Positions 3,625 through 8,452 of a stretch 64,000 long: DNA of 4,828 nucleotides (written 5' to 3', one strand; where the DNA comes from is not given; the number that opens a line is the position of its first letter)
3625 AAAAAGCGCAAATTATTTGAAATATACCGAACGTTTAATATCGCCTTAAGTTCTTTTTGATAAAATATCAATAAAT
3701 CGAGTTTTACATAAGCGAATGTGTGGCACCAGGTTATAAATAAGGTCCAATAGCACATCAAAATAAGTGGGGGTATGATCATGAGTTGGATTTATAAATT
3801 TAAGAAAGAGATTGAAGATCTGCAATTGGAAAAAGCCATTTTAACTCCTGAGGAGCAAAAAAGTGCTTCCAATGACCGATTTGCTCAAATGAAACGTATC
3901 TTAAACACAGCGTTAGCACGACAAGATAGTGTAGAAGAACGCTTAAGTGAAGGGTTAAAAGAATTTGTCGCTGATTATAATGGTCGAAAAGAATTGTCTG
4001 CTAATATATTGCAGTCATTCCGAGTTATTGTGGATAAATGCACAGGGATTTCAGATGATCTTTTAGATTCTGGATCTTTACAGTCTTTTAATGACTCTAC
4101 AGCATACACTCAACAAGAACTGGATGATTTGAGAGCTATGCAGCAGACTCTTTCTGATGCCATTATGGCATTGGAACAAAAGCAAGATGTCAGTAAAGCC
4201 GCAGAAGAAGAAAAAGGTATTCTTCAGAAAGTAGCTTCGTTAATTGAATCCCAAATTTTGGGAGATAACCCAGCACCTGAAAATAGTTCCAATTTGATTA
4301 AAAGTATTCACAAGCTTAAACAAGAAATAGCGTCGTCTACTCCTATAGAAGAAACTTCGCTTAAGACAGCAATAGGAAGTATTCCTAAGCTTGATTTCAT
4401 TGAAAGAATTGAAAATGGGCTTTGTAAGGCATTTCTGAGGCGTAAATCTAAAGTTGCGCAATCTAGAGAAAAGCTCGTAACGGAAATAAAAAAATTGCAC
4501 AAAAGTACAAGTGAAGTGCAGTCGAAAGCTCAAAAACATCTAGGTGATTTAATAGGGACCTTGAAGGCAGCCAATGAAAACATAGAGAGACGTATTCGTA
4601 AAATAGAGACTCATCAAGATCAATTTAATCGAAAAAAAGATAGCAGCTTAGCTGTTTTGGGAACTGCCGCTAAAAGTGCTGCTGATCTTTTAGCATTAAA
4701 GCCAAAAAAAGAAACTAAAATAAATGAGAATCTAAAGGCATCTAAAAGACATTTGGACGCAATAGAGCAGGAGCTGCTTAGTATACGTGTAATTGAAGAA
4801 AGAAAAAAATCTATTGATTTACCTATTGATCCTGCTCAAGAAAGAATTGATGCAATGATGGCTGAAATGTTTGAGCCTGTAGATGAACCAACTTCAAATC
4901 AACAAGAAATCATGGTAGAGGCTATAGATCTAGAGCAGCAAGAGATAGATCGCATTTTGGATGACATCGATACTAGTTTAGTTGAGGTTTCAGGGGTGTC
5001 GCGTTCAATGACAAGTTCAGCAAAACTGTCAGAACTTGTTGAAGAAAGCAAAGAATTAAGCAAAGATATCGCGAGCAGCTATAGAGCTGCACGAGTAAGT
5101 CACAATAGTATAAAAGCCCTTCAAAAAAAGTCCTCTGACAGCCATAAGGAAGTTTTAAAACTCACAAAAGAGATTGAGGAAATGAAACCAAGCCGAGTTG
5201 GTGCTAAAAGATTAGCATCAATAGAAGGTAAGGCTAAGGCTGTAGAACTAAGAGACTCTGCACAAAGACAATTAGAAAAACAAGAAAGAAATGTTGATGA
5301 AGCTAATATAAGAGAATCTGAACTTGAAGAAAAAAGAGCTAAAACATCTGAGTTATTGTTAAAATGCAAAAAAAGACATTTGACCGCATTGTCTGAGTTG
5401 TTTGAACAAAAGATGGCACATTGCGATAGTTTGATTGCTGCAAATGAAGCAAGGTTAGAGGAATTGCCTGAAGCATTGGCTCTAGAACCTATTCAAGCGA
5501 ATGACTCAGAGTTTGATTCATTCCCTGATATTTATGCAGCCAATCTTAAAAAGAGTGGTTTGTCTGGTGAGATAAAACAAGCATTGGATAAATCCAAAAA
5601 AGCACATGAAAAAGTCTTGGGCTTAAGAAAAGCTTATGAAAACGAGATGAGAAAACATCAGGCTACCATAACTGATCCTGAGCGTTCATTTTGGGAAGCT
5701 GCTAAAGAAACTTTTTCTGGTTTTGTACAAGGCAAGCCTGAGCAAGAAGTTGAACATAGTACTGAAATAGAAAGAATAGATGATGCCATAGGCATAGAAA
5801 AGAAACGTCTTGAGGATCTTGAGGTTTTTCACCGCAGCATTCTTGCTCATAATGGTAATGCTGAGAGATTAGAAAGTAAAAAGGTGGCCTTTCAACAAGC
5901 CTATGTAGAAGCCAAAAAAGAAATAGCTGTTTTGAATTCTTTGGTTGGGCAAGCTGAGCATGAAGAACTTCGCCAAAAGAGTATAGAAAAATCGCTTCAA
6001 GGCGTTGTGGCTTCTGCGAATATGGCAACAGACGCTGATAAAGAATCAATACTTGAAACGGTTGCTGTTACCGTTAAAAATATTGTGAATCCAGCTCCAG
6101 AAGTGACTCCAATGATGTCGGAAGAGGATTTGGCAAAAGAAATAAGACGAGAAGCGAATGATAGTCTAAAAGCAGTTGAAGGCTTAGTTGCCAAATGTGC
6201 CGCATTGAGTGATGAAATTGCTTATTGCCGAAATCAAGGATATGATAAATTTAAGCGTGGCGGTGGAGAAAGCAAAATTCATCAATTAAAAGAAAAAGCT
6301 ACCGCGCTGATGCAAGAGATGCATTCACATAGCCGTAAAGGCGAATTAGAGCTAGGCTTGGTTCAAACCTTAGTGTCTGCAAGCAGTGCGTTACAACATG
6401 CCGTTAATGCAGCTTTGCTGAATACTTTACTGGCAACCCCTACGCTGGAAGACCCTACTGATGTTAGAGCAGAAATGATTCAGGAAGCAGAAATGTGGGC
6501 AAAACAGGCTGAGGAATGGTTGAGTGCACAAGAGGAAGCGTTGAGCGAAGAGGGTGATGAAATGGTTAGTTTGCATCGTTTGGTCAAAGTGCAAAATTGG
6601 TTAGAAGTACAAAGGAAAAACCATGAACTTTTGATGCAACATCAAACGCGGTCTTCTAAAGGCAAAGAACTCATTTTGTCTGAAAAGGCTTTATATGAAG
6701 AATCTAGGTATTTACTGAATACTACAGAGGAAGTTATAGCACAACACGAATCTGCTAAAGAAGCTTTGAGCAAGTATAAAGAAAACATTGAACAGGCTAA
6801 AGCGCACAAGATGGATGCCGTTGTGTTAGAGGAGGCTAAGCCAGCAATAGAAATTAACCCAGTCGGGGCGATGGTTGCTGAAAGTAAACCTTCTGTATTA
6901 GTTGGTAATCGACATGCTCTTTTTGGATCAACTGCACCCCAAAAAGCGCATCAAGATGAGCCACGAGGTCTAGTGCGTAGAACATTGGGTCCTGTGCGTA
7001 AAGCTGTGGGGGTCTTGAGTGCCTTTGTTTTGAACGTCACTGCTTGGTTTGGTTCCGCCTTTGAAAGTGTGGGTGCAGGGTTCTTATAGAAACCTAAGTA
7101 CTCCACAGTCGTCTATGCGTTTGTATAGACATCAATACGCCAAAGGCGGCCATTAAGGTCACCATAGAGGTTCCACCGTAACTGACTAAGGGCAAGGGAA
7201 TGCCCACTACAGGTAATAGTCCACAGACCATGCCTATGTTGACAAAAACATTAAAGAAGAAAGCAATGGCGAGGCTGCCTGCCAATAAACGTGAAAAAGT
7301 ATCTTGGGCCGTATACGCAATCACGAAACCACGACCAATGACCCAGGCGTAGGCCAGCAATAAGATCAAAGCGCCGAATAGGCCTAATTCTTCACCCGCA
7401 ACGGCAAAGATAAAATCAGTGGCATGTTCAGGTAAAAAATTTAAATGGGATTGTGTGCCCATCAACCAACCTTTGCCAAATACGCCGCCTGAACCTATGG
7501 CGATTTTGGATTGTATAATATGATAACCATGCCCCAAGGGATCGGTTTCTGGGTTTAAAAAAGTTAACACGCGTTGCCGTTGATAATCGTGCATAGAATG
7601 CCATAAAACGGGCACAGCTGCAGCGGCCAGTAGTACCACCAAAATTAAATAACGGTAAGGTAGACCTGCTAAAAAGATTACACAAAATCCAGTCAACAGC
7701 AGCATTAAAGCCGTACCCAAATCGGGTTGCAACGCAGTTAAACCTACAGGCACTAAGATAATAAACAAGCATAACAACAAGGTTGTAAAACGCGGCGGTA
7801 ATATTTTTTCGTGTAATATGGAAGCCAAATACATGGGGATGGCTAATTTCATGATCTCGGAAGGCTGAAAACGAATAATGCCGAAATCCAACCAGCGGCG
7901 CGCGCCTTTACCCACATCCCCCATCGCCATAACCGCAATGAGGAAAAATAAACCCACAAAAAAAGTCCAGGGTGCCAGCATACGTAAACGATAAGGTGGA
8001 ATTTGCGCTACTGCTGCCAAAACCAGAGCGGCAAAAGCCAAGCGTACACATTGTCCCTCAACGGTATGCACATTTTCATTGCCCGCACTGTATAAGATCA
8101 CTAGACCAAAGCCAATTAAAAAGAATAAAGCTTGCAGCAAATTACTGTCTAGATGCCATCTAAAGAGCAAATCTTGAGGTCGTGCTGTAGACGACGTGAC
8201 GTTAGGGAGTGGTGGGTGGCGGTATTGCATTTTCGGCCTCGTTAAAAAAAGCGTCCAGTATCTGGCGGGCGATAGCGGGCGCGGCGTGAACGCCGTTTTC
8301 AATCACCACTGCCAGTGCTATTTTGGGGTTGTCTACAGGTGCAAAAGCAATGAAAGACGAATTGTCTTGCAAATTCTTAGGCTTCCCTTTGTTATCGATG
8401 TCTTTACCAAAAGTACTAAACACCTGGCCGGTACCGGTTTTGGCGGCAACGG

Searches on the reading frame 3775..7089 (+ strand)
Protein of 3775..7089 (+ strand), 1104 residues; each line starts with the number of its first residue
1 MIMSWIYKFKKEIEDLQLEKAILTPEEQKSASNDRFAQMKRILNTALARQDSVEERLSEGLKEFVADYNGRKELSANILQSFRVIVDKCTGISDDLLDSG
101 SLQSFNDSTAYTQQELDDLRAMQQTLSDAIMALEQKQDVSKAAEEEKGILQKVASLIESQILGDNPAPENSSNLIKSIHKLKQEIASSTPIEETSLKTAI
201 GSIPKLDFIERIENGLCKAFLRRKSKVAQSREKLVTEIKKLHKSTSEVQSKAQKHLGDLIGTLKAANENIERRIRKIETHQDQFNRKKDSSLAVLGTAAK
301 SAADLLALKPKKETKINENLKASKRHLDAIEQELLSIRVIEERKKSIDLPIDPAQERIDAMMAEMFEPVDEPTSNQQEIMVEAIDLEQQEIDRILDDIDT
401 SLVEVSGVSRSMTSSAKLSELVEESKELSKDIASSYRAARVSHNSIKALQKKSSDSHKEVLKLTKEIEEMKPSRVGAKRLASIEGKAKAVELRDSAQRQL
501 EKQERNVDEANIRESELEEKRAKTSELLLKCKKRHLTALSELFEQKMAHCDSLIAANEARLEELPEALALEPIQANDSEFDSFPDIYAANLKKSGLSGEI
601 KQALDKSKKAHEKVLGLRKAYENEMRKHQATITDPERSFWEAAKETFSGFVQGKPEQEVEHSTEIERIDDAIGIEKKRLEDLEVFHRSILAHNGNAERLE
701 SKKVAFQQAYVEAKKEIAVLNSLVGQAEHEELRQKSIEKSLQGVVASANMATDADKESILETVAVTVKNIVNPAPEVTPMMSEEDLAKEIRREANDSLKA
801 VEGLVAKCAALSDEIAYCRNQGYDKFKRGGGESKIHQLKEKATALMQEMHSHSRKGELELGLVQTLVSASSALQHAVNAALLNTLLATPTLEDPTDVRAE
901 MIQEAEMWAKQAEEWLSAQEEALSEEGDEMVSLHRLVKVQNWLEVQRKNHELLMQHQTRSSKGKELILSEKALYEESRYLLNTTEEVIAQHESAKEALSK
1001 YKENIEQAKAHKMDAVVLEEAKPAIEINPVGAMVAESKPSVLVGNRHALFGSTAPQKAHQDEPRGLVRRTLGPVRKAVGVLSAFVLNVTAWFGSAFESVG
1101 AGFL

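Call 14: search_protein_families(library=pfam, proteins=[window:3775-7089:+], max_evalue=10)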
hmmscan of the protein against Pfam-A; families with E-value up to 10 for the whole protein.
window:3775-7089:+ (1104 aa): 3 families
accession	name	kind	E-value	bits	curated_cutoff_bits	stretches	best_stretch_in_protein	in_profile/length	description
PF13270.11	CCDC28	-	0.071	13.9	25.6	1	98-166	18-68/88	Coiled-coil domain-containing protein 28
PF11050.13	Viral_env_E26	-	0.11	12.3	25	1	230-290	56-116/225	Virus envelope protein E26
PF16763.10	Spidroin_N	-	2.8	8.4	27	1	103-172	17-83/125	Major ampullate spidroin 1, spider silk protein 1, N-term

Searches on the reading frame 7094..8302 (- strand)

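Call 64: search_protein_families(library=pfam, proteins=[window:7094-8302:-], max_evalue=0.00001)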
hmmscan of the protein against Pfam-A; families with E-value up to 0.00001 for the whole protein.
window:7094-8302:- (402 aa): 1 family
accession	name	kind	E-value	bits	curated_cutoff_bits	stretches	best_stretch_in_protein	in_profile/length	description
PF01098.24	FTSW_RODA_SPOVE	-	4.6e-107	358.5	26.4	1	55-398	3-355/356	Cell cycle protein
